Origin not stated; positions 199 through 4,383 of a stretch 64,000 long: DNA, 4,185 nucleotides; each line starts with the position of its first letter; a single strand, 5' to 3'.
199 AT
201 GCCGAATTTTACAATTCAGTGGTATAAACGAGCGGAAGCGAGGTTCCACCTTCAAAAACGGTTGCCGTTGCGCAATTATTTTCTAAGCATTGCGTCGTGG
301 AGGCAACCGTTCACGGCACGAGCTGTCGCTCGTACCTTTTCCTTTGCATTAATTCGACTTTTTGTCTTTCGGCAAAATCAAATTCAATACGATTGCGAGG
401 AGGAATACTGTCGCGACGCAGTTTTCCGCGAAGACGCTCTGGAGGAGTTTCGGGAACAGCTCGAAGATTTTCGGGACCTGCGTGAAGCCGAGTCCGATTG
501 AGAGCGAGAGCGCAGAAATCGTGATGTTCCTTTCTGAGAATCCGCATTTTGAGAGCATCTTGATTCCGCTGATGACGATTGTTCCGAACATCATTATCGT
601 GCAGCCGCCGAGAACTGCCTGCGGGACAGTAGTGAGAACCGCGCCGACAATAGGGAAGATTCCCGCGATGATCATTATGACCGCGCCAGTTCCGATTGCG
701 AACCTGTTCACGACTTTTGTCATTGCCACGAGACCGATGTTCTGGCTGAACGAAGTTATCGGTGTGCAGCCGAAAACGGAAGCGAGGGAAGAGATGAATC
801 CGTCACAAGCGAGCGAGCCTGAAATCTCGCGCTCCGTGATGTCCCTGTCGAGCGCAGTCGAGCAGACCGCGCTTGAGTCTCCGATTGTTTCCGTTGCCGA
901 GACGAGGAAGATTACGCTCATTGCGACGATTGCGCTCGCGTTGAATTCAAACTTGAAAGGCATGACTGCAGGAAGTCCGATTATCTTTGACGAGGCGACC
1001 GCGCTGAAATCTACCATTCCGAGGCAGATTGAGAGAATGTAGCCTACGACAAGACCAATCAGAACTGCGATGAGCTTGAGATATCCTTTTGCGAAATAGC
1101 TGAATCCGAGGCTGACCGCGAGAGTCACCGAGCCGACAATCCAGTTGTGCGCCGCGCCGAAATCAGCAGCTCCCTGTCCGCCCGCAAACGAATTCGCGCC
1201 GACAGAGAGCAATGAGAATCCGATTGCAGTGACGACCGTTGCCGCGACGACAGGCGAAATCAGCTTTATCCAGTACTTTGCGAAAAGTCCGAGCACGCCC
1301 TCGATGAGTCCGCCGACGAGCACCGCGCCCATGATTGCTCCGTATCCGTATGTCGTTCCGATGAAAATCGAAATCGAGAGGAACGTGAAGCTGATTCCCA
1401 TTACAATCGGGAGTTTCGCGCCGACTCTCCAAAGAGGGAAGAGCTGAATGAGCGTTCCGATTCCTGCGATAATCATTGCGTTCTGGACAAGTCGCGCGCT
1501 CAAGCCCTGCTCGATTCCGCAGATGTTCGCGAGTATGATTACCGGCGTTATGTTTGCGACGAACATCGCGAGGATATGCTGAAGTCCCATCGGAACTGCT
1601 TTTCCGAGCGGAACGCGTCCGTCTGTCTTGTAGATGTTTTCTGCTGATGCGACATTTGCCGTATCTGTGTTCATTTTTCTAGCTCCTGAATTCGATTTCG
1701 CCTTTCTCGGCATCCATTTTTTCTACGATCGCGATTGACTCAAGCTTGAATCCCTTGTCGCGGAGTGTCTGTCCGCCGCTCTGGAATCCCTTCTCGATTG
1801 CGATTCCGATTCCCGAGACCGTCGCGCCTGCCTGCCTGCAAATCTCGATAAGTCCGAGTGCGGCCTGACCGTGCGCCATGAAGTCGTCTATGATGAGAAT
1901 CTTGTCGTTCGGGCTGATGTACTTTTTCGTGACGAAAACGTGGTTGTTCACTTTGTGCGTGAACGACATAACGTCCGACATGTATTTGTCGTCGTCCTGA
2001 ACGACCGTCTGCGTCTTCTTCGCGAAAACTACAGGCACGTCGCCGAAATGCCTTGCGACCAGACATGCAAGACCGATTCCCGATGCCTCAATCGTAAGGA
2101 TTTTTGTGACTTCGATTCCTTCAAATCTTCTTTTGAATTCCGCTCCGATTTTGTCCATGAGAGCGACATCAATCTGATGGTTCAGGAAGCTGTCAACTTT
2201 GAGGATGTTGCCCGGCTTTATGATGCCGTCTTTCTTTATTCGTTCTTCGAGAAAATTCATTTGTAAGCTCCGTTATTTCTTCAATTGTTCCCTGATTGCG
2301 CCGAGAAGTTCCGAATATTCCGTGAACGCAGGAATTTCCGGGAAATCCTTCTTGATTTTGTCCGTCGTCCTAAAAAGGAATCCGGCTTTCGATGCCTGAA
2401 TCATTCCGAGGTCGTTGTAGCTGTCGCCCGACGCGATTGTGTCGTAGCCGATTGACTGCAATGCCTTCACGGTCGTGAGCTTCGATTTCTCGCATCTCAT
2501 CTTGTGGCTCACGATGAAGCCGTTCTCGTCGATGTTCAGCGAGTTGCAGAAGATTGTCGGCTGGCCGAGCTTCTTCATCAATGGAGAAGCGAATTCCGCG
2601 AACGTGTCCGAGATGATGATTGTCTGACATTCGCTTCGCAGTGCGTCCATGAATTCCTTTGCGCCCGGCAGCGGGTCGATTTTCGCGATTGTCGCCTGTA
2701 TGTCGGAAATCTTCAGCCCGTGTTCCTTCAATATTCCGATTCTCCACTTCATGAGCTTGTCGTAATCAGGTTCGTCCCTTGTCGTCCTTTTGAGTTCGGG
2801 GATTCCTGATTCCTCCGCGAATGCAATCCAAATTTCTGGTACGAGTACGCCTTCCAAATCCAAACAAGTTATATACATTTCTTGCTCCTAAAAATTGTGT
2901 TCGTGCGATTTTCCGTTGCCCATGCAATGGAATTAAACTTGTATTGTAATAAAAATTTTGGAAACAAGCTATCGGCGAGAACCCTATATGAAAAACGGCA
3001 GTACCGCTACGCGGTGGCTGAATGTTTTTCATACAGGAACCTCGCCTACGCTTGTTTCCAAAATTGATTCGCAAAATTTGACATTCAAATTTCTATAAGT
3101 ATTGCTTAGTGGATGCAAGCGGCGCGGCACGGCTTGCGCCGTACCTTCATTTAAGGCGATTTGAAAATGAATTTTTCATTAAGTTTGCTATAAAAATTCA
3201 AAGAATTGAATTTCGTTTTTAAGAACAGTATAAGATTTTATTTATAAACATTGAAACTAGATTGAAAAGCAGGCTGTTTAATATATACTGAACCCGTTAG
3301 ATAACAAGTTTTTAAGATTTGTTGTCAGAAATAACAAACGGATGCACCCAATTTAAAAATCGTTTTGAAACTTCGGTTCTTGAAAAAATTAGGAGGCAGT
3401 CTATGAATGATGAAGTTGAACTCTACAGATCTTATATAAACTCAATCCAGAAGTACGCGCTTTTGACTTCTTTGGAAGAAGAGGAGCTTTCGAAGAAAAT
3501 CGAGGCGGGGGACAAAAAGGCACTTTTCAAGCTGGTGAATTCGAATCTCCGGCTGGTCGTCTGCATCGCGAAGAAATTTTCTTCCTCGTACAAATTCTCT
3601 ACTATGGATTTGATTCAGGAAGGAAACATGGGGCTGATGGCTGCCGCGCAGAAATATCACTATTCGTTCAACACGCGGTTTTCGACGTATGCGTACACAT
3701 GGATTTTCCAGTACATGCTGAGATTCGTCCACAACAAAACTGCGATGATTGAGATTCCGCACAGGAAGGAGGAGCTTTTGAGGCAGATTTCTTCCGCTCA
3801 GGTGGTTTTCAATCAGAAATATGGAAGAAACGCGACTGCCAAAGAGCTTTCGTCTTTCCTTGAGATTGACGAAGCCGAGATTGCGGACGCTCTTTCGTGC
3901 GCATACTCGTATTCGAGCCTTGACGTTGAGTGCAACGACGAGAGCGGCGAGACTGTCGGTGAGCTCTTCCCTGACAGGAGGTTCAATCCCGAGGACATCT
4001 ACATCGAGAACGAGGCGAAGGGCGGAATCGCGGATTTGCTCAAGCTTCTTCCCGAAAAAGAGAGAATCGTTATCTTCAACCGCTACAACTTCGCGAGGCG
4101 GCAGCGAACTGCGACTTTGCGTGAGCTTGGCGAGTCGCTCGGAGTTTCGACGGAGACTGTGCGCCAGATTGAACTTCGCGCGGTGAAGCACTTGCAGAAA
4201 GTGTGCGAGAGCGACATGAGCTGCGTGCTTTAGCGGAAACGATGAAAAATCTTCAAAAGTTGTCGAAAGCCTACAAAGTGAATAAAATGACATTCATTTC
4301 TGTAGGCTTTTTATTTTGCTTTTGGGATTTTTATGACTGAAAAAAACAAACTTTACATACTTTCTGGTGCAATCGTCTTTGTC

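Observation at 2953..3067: Unassigned ~115-nt rod-shaped hairpin element in three intergenic copies (copy 1)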

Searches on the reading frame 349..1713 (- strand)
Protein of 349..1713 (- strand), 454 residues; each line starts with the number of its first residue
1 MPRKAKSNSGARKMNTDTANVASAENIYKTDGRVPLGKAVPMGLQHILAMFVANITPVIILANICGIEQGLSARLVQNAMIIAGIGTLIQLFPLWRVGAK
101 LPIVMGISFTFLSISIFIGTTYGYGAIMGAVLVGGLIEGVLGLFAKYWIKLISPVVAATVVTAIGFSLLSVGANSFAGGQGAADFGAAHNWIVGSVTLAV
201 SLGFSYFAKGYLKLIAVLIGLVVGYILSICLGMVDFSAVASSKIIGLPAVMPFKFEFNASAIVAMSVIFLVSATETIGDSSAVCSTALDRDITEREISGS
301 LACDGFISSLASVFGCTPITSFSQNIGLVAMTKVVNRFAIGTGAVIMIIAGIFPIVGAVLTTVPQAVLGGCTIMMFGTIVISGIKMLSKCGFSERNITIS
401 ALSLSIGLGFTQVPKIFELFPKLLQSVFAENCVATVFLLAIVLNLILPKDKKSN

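Call 30: search_protein_families(library=pfam, proteins=[window:349-1713:-], max_evalue=0.00001)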
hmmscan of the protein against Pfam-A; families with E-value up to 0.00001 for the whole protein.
window:349-1713:- (454 aa): 1 family
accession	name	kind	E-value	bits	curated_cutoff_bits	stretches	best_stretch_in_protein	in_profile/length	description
PF00860.26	Xan_ur_permease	-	9e-83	278.6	27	1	38-415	2-388/389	Permease family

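Call 68: find_encoding_contigs(protein=window:349-1713:-, flank=900, max_places=10)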
Protein window:349-1713:- (454 aa): 20 contigs read that carry it; 10 places shown.
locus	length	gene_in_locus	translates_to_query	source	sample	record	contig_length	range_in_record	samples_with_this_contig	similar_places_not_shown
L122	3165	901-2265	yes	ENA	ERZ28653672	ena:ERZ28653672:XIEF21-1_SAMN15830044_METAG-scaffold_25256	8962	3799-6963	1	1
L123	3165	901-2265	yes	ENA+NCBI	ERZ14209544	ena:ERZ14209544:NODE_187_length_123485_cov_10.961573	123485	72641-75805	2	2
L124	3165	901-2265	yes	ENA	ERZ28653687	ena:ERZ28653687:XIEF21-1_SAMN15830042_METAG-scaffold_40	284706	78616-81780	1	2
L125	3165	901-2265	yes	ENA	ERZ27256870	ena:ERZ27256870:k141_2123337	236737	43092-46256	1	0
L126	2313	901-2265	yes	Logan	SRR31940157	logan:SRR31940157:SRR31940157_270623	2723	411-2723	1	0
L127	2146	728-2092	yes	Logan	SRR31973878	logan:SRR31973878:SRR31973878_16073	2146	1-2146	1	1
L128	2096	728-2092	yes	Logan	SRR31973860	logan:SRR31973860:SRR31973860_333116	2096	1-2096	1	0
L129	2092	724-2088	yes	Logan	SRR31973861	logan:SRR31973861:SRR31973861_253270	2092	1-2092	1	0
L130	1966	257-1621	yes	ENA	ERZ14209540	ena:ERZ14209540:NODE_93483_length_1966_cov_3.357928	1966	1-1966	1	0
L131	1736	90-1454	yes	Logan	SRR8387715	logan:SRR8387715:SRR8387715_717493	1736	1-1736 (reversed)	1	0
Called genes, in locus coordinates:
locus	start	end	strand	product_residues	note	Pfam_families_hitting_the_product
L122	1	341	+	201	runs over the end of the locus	PF00702:Hydrolase, PF12710:HAD (weak)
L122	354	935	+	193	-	PF00156:Pribosyltran (weak)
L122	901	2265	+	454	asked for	PF00860:Xan_ur_permease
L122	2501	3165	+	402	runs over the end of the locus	PF00990:GGDEF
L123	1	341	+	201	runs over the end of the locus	PF00702:Hydrolase, PF12710:HAD (weak)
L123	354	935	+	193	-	PF00156:Pribosyltran (weak)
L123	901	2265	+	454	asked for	PF00860:Xan_ur_permease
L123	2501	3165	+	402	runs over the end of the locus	PF00990:GGDEF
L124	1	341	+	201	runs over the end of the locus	PF00702:Hydrolase, PF12710:HAD (weak)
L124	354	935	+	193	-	PF00156:Pribosyltran (weak)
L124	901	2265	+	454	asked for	PF00860:Xan_ur_permease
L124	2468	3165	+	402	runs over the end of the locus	PF00990:GGDEF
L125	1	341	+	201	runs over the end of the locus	PF00702:Hydrolase, PF12710:HAD (weak)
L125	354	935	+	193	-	PF00156:Pribosyltran (weak)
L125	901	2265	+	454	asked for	PF00860:Xan_ur_permease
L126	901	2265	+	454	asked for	PF00860:Xan_ur_permease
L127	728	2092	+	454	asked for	PF00860:Xan_ur_permease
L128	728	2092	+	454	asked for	PF00860:Xan_ur_permease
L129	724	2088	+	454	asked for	PF00860:Xan_ur_permease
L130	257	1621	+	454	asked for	PF00860:Xan_ur_permease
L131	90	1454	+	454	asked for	PF00860:Xan_ur_permease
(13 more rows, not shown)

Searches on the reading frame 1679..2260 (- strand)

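Call 30: search_protein_families(library=pfam, proteins=[window:1679-2260:-], max_evalue=0.00001)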
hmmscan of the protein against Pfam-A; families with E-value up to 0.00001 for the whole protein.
window:1679-2260:- (193 aa): 1 family
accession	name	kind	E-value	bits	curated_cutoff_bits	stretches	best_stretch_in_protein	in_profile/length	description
PF00156.33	Pribosyltran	-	8.2e-07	28.9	26.3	1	43-157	21-126/158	Phosphoribosyl transferase domain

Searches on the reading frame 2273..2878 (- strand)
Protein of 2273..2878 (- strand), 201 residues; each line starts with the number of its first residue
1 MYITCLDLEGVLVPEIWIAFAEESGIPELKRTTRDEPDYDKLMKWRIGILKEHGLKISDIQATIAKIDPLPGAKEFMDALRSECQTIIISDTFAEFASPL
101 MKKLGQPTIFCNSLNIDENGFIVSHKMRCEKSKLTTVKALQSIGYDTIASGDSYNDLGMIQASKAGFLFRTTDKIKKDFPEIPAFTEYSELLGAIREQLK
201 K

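Call 30: search_protein_families(library=pfam, proteins=[window:2273-2878:-], max_evalue=0.00001)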
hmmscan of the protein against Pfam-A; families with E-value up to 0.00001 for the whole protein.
window:2273-2878:- (201 aa): 2 families
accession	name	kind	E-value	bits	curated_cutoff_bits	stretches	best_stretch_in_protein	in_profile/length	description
PF00702.32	Hydrolase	-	1.9e-08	35.4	26.4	1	59-162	89-189/191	haloacid dehalogenase-like hydrolase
PF12710.13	HAD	-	1.1e-06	29.6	27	1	69-160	86-188/189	haloacid dehalogenase-like hydrolase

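Call 49: find_encoding_contigs(protein=window:2273-2878:-, flank=1500, max_places=10)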
Protein window:2273-2878:- (201 aa): 22 contigs read that carry it; 10 places shown.
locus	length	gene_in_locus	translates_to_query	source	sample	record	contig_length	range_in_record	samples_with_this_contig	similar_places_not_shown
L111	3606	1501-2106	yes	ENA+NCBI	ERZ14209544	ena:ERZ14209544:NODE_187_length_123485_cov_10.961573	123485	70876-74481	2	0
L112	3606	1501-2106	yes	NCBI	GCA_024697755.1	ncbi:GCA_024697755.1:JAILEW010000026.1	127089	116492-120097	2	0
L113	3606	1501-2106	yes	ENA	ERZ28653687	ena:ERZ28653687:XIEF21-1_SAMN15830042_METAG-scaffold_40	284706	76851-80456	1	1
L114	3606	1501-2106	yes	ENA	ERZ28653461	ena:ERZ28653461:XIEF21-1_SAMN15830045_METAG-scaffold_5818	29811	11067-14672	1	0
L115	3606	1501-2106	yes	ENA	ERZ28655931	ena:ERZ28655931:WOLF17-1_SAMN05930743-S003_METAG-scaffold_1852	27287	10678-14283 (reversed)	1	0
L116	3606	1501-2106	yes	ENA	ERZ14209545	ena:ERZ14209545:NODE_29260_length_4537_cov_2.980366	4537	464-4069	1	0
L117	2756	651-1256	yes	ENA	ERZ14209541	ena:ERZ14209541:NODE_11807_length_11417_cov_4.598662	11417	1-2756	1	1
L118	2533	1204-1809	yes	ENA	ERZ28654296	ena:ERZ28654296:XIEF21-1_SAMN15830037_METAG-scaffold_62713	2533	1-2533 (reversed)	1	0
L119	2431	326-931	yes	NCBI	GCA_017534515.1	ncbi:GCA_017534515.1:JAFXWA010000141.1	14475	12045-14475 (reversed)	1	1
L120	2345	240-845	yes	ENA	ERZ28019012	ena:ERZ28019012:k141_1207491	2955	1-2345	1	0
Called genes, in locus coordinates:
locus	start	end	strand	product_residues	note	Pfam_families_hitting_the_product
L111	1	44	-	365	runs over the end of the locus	PF04748:Polysacc_deac_2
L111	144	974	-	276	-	PF00140:Sigma70_r1_2 (weak), PF04542:Sigma70_r2, PF04539:Sigma70_r3, PF04545:Sigma70_r4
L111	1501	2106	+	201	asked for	PF00702:Hydrolase, PF12710:HAD (weak)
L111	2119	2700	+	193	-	PF00156:Pribosyltran (weak)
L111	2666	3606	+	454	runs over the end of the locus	PF00860:Xan_ur_permease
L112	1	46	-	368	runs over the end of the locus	-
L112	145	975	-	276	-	PF00140:Sigma70_r1_2 (weak), PF04542:Sigma70_r2, PF04539:Sigma70_r3, PF04545:Sigma70_r4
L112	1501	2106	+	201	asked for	PF00702:Hydrolase, PF12710:HAD (weak)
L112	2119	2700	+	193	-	PF00156:Pribosyltran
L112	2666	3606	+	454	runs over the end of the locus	PF00860:Xan_ur_permease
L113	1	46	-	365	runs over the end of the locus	PF04748:Polysacc_deac_2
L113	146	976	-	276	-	PF00140:Sigma70_r1_2 (weak), PF04542:Sigma70_r2, PF04539:Sigma70_r3, PF04545:Sigma70_r4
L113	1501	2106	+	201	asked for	PF00702:Hydrolase, PF12710:HAD (weak)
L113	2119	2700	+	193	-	PF00156:Pribosyltran (weak)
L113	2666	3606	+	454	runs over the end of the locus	PF00860:Xan_ur_permease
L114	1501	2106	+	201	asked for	PF00702:Hydrolase, PF12710:HAD (weak)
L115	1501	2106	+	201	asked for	PF00702:Hydrolase, PF12710:HAD (weak)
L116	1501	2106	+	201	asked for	PF00702:Hydrolase, PF12710:HAD (weak)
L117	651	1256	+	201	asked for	PF00702:Hydrolase, PF12710:HAD (weak)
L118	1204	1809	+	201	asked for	PF00702:Hydrolase, PF12710:HAD (weak)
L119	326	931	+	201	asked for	PF00702:Hydrolase, PF12710:HAD (weak)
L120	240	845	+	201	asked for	PF00702:Hydrolase, PF12710:HAD (weak)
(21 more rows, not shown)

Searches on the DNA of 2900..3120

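Call 6: search_rna_families(source=window, start=2900, end=3120, threshold=evalue, max_evalue=10, show_alignments=3)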
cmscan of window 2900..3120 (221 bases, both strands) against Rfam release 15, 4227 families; matches with E-value up to 10: 6.
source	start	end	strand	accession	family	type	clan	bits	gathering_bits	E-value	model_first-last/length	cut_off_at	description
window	2948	3068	-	RF03926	MIR1435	Gene; miRNA;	-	24.1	94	0.12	34-151/186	no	MIR1435 microRNA precursor family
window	2951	3068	+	RF00833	mir-70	Gene; miRNA;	-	20.4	90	0.11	1-79/79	no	mir-70 microRNA precursor family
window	2950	3070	+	RF03926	MIR1435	Gene; miRNA;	-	18.6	94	1.7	1-186/186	no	MIR1435 microRNA precursor family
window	2956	3063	-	RF04127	MIR8007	Gene; miRNA;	-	15.9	195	0.66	1-224/226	no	MIR8007 microRNA precursor family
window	2959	3060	-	RF00380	Magnesium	Cis-reg; riboswitch;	-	15.5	44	0.3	1-169/169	no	M-box riboswitch aptamer (ykoK leader)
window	3021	3109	+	RF02368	Yfr21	Gene; sRNA;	-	14.6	100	4.5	1-205/205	no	Cyanobacterial functional RNA 21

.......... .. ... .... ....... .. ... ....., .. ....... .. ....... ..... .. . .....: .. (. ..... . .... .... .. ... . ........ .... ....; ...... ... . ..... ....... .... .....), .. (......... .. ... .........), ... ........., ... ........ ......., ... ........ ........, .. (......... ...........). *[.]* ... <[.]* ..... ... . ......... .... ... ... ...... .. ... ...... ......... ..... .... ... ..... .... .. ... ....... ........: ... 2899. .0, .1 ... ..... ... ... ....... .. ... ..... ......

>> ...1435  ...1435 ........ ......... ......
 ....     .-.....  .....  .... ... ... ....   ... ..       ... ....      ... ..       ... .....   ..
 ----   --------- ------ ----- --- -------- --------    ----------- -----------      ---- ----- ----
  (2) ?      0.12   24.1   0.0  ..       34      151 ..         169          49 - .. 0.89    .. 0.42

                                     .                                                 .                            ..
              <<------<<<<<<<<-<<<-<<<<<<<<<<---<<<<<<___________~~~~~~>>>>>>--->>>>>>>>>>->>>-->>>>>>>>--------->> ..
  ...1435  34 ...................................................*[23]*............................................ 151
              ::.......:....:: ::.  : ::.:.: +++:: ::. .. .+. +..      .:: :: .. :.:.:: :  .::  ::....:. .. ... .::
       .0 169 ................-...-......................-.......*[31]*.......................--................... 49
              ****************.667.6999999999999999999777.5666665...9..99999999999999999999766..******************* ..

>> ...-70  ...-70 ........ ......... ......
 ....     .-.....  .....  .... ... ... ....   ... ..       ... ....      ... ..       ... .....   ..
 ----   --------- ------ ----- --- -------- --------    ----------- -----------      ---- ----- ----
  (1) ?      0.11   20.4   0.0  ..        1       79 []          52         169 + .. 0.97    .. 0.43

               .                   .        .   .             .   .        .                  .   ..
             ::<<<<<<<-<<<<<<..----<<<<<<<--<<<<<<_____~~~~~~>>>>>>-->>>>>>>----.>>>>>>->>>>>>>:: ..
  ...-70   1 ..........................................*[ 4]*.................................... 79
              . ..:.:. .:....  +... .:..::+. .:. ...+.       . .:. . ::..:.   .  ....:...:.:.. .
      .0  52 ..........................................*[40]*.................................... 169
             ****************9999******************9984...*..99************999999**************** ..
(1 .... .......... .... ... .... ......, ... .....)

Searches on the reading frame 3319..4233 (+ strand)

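Call 30: search_protein_families(library=pfam, proteins=[window:3319-4233:+], max_evalue=0.00001)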
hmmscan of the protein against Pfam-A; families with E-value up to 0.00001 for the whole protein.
window:3319-4233:+ (304 aa): 4 families
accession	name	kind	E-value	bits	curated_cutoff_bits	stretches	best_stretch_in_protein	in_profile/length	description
PF04539.22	Sigma70_r3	-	9.9e-14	51.7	25.3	1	152-226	1-76/78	Sigma-70 region 3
PF04542.20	Sigma70_r2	-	1.2e-12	47.8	24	1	72-138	1-66/71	Sigma-70 region 2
PF04545.22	Sigma70_r4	-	3.4e-12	46.1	24.1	1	241-294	2-50/50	Sigma-70, region 4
PF00140.25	Sigma70_r1_2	-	1.3e-06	28.7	22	1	37-66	4-33/34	Sigma-70 factor, region 1.2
